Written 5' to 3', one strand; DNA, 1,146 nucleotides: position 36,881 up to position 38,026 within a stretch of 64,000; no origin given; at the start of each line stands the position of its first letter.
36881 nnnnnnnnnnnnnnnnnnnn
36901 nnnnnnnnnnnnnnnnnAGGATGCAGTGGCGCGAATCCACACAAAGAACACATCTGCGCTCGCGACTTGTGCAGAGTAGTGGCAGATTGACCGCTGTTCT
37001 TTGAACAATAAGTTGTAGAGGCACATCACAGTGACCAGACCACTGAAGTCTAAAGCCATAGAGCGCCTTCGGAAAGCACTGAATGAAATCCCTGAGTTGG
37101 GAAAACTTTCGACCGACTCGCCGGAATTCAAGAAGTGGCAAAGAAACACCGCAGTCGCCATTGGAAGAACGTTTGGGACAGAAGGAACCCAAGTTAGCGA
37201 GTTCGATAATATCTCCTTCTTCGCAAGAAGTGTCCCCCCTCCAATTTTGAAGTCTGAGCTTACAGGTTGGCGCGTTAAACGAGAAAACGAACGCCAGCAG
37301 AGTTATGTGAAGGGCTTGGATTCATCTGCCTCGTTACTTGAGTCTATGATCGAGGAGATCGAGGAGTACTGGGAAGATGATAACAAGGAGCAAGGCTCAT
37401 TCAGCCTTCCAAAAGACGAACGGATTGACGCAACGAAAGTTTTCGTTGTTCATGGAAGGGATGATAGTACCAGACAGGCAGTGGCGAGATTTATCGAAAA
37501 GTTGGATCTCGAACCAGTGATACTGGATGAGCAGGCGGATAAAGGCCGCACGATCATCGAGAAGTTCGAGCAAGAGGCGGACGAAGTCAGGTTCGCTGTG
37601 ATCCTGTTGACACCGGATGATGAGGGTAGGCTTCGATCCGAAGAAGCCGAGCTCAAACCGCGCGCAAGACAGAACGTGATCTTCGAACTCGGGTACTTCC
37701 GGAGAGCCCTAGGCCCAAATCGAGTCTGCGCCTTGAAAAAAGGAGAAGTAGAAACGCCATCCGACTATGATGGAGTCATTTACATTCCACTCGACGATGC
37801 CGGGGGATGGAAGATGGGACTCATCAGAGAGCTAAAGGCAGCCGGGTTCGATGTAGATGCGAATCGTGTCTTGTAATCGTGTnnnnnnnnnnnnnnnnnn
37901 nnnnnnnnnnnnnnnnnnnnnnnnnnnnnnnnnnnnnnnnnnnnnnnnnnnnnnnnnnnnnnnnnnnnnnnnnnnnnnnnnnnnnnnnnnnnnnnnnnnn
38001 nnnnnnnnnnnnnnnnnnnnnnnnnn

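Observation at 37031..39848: Low-GC three-gene cassette (TIR-like protein + ABC-type ATPase + small PD-(D/E)xK-like protein) between mod and res: candidate uncharacterised defence system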

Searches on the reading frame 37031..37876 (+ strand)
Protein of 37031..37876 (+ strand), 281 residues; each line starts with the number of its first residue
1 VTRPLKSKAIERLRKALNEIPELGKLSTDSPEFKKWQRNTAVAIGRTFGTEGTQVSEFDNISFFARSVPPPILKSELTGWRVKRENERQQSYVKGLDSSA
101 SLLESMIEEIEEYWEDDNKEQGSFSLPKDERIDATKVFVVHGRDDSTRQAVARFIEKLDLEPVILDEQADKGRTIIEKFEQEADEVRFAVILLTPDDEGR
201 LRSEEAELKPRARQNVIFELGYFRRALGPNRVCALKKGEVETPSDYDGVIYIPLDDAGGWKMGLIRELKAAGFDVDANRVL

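Call 3: search_protein_families(library=pfam, proteins=[window:37031-37876:+], max_evalue=0.1)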
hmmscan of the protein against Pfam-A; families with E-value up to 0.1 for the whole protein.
window:37031-37876:+ (281 aa): 1 family
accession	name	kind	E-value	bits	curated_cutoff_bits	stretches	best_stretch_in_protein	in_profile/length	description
PF10137.14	CAP12-PCTIR_TIR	-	2e-40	137.9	24.7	1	136-255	1-118/119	CAP12/Pycsar effector protein, TIR domain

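Call 4: search_protein_families(library=padloc, proteins=[window:37031-37876:+], max_evalue=0.1)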
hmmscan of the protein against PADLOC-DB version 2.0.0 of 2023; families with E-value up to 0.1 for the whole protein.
window:37031-37876:+ (281 aa): 9 families
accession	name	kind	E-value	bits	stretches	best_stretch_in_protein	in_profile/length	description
PDLC05005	PDC-S35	-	2.2e-82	274.7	1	7-280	4-262/264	-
PDLC05007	PDC-S35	-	2.7e-73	245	1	98-280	100-277/278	-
PDLC05004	PDC-S35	-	3e-69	231.6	1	34-280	39-264/265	-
PDLC05006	PDC-S35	-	5.2e-50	168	1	124-279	72-230/231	-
PDLC05003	PDC-S35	-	2.1e-45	153.2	1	105-280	62-240/245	-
PDLC00731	Effector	-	1.5e-13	48.5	1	171-253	193-274/306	TIR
PDLC00732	Effector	-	1.1e-11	42.3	1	172-252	190-269/301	TIR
PDLC00729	Effector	-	3.4e-11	41.1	1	170-250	41-118/310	TIR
PDLC02371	PycTIR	-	3e-10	37.9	1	151-255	169-261/288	-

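Call 5: search_protein_families(library=ncbifam, proteins=[window:37031-37876:+], max_evalue=0.1)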
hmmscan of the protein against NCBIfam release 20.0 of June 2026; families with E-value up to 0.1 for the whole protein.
window:37031-37876:+ (281 aa): 2 families
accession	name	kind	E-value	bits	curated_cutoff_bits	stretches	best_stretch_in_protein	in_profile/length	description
NF050171.1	CDNTAsCap12CFB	equivalog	1.7e-07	30.8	450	1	187-251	58-119/305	CBASS system CD-NTase-associated NAD(+) hydrolase Cap12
NF050172.1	CDNTAsCap12CFB2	equivalog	3.7e-07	29.7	450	1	173-249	42-115/312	CBASS system CD-NTase-associated NAD(+) hydrolase Cap12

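Call 21: find_homologous_proteins(query=window:37031-37873:+, max_evalue=0.001)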
Query window:37031-37873:+ (281 aa): 7739 proteins with E <= 0.001 among 8000 candidates; the best 120 are listed.
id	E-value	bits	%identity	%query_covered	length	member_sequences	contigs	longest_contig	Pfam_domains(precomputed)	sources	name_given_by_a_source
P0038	6.2e-181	618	100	100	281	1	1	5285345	PF10137.15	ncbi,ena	-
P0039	9.2e-126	437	74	100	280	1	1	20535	PF10137.15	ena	-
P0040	1.5e-118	413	69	100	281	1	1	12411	PF10137.15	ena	-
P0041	1.5e-117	410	72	100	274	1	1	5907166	PF10137.15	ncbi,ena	-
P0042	9.3e-116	404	69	100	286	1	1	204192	PF10137.15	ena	-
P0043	4.8e-109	382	68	100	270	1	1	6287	PF10137.15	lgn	-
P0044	4.0e-108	379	65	100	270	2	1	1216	PF10137.15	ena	-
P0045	5.7e-108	378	63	100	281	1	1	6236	PF10137.15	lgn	-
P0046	4.8e-107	375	64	100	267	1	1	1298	PF10137.15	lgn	-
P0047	6.3e-106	372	65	98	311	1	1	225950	PF10137.15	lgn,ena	-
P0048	6.8e-103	362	62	100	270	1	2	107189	PF10137.15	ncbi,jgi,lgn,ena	-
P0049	1.5e-102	361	65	100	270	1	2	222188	PF10137.15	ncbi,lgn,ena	-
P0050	6.6e-102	358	62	99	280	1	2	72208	PF10137.15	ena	-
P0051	1.4e-101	357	64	99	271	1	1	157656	PF10137.15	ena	-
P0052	5.8e-101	355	61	100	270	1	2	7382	PF10137.15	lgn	-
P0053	1.0e-100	355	61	100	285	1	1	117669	PF10137.15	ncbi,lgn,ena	-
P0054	1.3e-100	354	59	100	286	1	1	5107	PF10137.15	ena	-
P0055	3.2e-99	350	60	100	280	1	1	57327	PF10137.15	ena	-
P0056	7.1e-99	349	59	100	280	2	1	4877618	PF10137.15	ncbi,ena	-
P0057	4.8e-98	346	59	100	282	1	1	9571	PF10137.15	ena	-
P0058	1.8e-97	344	61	100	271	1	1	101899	PF10137.15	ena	-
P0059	1.4e-96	341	58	100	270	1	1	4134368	PF10137.15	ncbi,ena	-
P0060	1.8e-96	341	57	100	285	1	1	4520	PF10137.15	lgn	-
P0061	4.7e-96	339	58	100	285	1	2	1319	PF10137.15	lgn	-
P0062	2.8e-95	337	59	100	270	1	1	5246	PF10137.15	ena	-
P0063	3.8e-95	336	59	100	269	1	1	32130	PF10137.15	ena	-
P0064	3.0e-94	333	56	100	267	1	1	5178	PF10137.15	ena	-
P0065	3.2e-94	333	58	100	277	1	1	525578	PF10137.15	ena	-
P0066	6.0e-94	332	56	100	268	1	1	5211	PF10137.15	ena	-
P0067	1.2e-93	331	57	100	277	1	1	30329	PF10137.15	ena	-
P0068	1.6e-93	331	58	100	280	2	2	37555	PF10137.15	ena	-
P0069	2.2e-93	330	57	100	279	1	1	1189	PF10137.15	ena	-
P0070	2.8e-93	330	58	100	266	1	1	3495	PF10137.15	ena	-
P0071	3.0e-93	330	59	100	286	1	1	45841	PF10137.15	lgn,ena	-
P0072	4.6e-93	329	60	100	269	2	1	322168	PF10137.15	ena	-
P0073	7.3e-93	329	59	99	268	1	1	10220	PF10137.15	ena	-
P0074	1.1e-92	328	57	100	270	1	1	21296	PF10137.15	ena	-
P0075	1.1e-92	328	58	100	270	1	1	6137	PF10137.15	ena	-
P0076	2.1e-92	327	58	100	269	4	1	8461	PF10137.15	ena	-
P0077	2.5e-92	327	57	100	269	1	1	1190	PF10137.15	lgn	-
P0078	3.2e-92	327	56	100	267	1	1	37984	PF10137.15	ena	-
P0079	4.6e-92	326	56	100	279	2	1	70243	PF10137.15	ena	-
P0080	5.3e-92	326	58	100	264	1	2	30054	PF10137.15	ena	-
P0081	6.6e-92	326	57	100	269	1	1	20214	PF10137.15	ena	-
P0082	7.5e-92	325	58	100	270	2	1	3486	PF10137.15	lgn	-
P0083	7.9e-92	325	56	100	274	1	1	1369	PF10137.15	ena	-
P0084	8.7e-92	325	57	100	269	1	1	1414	PF10137.15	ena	-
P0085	8.8e-92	325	58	100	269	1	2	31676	PF10137.15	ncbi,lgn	-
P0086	1.3e-91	325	55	99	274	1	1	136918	PF10137.15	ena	-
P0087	1.3e-91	325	57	100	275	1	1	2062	PF10137.15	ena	-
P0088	1.3e-91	325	58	100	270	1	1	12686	PF10137.15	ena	-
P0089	1.5e-91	325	52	100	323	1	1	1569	PF10137.15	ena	-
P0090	1.7e-91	324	57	100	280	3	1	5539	PF10137.15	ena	-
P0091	1.9e-91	324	57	100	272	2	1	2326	PF10137.15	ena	-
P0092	2.0e-91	324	58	100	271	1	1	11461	PF10137.15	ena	-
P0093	2.1e-91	324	56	99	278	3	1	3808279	PF10137.15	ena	-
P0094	2.7e-91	324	56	100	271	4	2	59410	PF10137.15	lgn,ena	-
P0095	3.2e-91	323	57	100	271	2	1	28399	PF10137.15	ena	-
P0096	3.2e-91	323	57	100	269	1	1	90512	PF10137.15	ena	-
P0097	3.3e-91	323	58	100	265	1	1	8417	PF10137.15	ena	-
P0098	3.4e-91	323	58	100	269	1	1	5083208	PF10137.15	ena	-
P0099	3.6e-91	323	56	100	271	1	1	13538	PF10137.15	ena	-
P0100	4.4e-91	323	59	100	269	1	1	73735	PF10137.15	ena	-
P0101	4.5e-91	323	57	100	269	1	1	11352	PF10137.15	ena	-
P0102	4.7e-91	323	59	99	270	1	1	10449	PF10137.15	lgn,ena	-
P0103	6.0e-91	323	57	100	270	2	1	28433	PF10137.15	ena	-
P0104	1.0e-90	322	58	100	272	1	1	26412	PF10137.15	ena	-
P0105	1.4e-90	321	59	100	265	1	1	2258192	PF10137.15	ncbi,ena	-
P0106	1.5e-90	321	58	100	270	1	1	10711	PF10137.15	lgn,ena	-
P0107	1.5e-90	321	58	100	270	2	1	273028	PF10137.15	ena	-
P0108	1.6e-90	321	56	100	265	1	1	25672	PF10137.15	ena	-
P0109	1.7e-90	321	56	100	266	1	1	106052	PF10137.15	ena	-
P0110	1.7e-90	321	58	100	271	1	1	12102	PF10137.15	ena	-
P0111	1.7e-90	321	58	100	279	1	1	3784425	PF10137.15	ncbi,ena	-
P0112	2.2e-90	321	55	100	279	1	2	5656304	PF10137.15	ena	-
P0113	2.2e-90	321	58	100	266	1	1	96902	PF10137.15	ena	-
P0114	2.4e-90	321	57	100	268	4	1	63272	PF10137.15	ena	-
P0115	2.4e-90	321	55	100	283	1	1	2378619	PF10137.15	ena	-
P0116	2.9e-90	320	57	100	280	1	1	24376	PF10137.15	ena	-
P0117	3.4e-90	320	59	100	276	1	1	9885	PF10137.15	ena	-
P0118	3.5e-90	320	58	100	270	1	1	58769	PF10137.15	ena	-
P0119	4.1e-90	320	56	100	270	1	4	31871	PF10137.15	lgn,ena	-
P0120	4.3e-90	320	57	100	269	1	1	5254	PF10137.15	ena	-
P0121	4.8e-90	320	58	100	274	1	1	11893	PF10137.15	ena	-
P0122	5.1e-90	319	57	100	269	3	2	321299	PF10137.15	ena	-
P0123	6.0e-90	319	57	100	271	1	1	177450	PF10137.15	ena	-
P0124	7.6e-90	319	56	100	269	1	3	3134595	PF10137.15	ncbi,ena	-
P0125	8.1e-90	319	57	100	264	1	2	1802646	PF10137.15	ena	-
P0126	8.7e-90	319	56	100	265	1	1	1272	PF10137.15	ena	-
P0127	8.8e-90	319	58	100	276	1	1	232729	PF10137.15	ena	-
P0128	1.1e-89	318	56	100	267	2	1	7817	PF10137.15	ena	-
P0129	1.9e-89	318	58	100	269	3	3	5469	PF10137.15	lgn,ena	-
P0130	2.0e-89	318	56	100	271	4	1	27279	PF10137.15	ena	-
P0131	2.2e-89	317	56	100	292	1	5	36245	PF10137.15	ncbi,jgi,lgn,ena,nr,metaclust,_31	ncbi:MAG: nucleotide-binding protein [Nitrospira sp.]|nr:nucleotide-binding protein [Nitrospira sp.]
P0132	2.6e-89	317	56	100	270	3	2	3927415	PF10137.15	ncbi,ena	-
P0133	2.7e-89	317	54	100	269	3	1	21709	PF10137.15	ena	-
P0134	2.7e-89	317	54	100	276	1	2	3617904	PF10137.15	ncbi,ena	-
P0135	4.9e-89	316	57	100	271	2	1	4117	PF10137.15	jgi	-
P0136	5.6e-89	316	56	100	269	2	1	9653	PF10137.15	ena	-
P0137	6.3e-89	316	56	100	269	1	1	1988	PF10137.15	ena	-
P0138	6.4e-89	316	56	100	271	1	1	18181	PF10137.15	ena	-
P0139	7.1e-89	316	54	100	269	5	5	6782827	PF10137.15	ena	-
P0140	7.2e-89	316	57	100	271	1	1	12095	PF10137.15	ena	-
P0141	7.3e-89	316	55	100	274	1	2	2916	PF10137.15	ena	-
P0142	7.6e-89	316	56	100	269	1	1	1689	PF10137.15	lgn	-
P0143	7.7e-89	316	56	100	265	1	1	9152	PF10137.15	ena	-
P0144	9.7e-89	315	56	100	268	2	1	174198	PF10137.15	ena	-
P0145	1.0e-88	315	54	100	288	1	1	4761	PF10137.15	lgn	-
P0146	1.1e-88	315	56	100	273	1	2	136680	PF10137.15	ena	-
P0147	1.1e-88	315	57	100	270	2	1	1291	PF10137.15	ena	-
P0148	1.2e-88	315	54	100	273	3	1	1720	PF10137.15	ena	-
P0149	1.3e-88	315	56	100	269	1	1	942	PF10137.15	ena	-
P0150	1.6e-88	315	54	100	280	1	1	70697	PF10137.15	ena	-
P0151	1.6e-88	315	54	100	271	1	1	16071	PF10137.15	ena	-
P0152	1.6e-88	315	55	100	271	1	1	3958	PF10137.15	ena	-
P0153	1.8e-88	314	58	100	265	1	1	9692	PF10137.15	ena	-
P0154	1.8e-88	314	55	99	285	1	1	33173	PF10137.15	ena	-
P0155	2.0e-88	314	54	100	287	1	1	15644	PF10137.15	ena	-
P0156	2.0e-88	314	53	100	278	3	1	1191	PF10137.15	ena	-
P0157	2.3e-88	314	56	100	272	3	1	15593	PF10137.15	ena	-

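Call 22: find_encoding_contigs(protein=P0131, flank=5000, max_places=4)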
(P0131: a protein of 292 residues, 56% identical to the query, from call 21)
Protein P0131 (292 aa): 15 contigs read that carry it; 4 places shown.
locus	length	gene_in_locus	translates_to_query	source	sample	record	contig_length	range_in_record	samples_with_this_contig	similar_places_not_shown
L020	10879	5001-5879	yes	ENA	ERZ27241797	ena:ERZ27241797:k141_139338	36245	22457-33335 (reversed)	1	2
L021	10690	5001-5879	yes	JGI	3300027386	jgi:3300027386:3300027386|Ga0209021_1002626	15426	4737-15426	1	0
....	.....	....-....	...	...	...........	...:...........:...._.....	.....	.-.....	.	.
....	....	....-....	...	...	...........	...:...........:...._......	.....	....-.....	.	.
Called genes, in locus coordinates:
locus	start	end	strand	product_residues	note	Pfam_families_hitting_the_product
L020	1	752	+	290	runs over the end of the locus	PF00701:DHDPS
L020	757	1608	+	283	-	PF01113:DapB_N, PF05173:DapB_C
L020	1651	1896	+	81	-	-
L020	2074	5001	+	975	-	PF01555:N6_N4_Mtase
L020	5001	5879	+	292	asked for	PF10137:CAP12-PCTIR_TIR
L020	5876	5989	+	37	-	-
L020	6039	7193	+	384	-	PF06114:Peptidase_M78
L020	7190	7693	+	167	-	PF01850:PIN (weak), PF14367:DUF4411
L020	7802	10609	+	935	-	PF04851:ResIII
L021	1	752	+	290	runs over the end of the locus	PF00701:DHDPS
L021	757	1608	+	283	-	PF01113:DapB_N, PF05173:DapB_C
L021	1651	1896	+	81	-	-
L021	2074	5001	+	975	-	PF01555:N6_N4_Mtase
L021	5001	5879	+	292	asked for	PF10137:CAP12-PCTIR_TIR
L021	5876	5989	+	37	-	-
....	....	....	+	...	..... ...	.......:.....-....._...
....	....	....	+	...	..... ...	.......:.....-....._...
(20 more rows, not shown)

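Call 23: find_encoding_contigs(protein=P0139, flank=5000, max_places=4)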
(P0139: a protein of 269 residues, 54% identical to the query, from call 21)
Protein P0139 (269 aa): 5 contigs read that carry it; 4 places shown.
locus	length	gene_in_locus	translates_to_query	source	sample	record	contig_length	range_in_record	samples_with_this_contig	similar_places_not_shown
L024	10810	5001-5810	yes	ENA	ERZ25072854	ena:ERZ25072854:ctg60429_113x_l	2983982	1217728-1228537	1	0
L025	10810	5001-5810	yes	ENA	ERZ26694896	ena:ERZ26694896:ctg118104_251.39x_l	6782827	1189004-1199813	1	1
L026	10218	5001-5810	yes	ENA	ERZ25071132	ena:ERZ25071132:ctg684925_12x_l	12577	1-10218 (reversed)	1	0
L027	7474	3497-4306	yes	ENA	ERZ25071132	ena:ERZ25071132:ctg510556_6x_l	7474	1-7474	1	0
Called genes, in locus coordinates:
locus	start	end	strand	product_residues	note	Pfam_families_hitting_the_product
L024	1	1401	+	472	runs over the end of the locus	PF01425:Amidase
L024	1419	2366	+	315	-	PF08240:ADH_N, PF00107:ADH_zinc_N, PF13602:ADH_zinc_N_2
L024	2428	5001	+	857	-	PF01555:N6_N4_Mtase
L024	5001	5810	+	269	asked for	PF10137:CAP12-PCTIR_TIR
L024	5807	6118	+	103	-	PF18765:Polbeta, PF01909:NTP_transf_2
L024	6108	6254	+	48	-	-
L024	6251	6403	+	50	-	PF01934:HepT-like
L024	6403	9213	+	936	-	PF04851:ResIII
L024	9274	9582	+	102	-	-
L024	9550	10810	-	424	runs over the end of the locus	PF02548:Pantoate_transf, PF13714:PEP_mutase (weak)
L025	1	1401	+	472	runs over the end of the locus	PF01425:Amidase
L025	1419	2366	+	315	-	PF08240:ADH_N, PF00107:ADH_zinc_N, PF13602:ADH_zinc_N_2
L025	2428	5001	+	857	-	PF01555:N6_N4_Mtase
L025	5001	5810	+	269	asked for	PF10137:CAP12-PCTIR_TIR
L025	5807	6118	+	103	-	PF18765:Polbeta, PF01909:NTP_transf_2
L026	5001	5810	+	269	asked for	PF10137:CAP12-PCTIR_TIR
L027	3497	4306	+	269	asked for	PF10137:CAP12-PCTIR_TIR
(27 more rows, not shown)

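Call 27: find_encoding_contigs(protein=P0124, flank=5000, max_places=2)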
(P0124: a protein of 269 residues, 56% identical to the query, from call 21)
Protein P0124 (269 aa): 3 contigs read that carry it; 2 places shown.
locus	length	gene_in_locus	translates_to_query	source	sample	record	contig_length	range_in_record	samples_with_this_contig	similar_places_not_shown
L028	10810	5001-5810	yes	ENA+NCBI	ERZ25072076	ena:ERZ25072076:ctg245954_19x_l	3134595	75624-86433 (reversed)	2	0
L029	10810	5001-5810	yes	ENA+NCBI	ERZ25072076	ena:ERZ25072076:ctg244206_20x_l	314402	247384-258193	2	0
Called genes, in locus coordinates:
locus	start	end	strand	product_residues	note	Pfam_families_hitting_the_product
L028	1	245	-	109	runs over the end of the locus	PF12840:HTH_20 (weak), PF13601:HTH_34, PF03551:PadR (weak)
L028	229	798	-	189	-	-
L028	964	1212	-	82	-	-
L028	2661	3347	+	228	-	PF12161:HsdM_N, PF02384:N6_Mtase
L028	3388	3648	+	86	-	PF01527:HTH_Tnp_1, PF13384:HTH_23 (weak), PF13518:HTH_28 (faint)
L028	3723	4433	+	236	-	PF00665:rve, PF13683:rve_3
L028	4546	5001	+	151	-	-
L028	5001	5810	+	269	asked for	PF10137:CAP12-PCTIR_TIR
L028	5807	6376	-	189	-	PF13091:PLDc_2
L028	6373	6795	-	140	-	-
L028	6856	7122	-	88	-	-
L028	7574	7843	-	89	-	PF14384:BrnA_antitoxin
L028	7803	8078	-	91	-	PF04365:BrnT_toxin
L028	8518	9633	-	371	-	PF07732:Cu-oxidase_3 (weak), PF00394:Cu-oxidase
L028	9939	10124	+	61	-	-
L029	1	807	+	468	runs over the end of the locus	-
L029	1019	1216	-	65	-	-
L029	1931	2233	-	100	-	PF03693:ParD_antitoxin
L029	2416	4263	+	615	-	PF01555:N6_N4_Mtase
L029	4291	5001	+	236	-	-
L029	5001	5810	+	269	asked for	PF10137:CAP12-PCTIR_TIR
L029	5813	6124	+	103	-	PF01909:NTP_transf_2, PF18765:Polbeta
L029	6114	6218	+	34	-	-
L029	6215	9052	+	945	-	PF04851:ResIII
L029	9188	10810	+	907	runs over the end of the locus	PF02463:SMC_N (faint), PF13304:AAA_21 (weak)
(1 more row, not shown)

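Call 28: find_encoding_contigs(protein=P0105, flank=5000, max_places=2)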
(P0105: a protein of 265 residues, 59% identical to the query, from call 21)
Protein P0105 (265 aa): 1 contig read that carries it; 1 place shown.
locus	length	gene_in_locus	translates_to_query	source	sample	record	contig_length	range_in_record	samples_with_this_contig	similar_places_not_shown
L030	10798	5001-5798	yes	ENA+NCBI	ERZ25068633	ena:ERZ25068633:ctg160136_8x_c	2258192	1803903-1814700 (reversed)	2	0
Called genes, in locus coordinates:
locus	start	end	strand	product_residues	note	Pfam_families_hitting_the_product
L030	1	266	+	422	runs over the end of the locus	PF00278:Orn_DAP_Arg_deC, PF01168:Ala_racemase_N (weak), PF02784:Orn_Arg_deC_N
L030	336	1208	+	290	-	PF00701:DHDPS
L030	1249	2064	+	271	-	PF01113:DapB_N, PF05173:DapB_C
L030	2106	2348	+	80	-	-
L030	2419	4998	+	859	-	PF01555:N6_N4_Mtase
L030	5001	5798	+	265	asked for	PF10137:CAP12-PCTIR_TIR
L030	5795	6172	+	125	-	PF01909:NTP_transf_2, PF18765:Polbeta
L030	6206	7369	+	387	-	PF06114:Peptidase_M78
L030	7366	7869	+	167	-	PF01850:PIN, PF14367:DUF4411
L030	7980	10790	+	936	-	PF04851:ResIII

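Call 31: find_related_loci(query=A2, collection=metagenome_contigs, flank=8000)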
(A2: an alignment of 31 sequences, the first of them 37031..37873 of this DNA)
Query A2 (281 aa) in metagenome_contigs; peptide patterns used: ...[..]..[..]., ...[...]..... (x = any residue, [..] = any of these).
600 stretches matched a pattern (row limit reached: there are more); 548 encode a relative of the query (tblastn E <= 1e-3); the best 80 are kept; 80 distinct loci.
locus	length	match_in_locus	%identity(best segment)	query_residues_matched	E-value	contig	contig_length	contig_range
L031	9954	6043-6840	50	1-278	5e-88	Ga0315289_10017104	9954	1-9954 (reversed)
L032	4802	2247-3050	47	1-281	2e-83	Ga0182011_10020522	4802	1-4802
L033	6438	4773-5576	45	6-281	4e-75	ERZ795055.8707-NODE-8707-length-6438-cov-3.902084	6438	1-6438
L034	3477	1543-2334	44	6-281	2e-72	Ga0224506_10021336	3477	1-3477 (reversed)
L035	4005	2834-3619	43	6-280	2e-63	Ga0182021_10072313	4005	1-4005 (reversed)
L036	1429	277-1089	42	1-281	4e-65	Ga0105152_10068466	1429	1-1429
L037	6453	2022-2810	42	8-279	8e-62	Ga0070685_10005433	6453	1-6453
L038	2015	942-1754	42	1-281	2e-62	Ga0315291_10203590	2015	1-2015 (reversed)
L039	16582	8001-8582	54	87-281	1e-59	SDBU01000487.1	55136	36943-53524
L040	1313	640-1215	48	87-281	6e-63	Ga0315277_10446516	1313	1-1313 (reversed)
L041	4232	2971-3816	43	1-280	8e-59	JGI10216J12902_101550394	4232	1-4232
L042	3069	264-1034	43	28-280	1e-58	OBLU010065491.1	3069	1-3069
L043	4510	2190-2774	52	85-280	7e-58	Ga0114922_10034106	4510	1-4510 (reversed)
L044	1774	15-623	49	88-281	2e-59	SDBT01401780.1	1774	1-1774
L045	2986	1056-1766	44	34-281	3e-57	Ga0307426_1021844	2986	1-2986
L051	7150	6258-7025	42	8-281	4e-56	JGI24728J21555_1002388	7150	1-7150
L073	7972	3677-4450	42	8-281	2e-54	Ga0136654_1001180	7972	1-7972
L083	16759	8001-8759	39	7-275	7e-54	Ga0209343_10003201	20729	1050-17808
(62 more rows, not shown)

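Call 44: find_encoding_contigs(protein=P0112, flank=6000, max_places=2)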
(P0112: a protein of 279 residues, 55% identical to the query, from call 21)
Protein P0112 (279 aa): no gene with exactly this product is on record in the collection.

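Call 45: find_encoding_contigs(protein=P0093, flank=6000, max_places=2)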
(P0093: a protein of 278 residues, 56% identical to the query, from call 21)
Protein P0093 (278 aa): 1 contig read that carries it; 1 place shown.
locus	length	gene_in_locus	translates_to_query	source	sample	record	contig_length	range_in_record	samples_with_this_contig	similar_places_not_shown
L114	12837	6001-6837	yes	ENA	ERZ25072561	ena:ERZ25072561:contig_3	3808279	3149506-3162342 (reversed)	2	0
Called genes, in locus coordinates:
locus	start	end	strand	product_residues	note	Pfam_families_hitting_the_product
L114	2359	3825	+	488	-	PF01547:SBP_bac_1, PF13416:SBP_bac_8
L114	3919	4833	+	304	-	PF00528:BPD_transp_1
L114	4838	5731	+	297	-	PF00528:BPD_transp_1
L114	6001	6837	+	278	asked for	PF10137:CAP12-PCTIR_TIR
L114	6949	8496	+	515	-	-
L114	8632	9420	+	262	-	PF05721:PhyH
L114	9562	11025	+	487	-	-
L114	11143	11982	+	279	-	PF00795:CN_hydrolase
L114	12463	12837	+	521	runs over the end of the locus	PF07969:Amidohydro_3, PF01979:Amidohydro_1 (weak), PF07969:Amidohydro_3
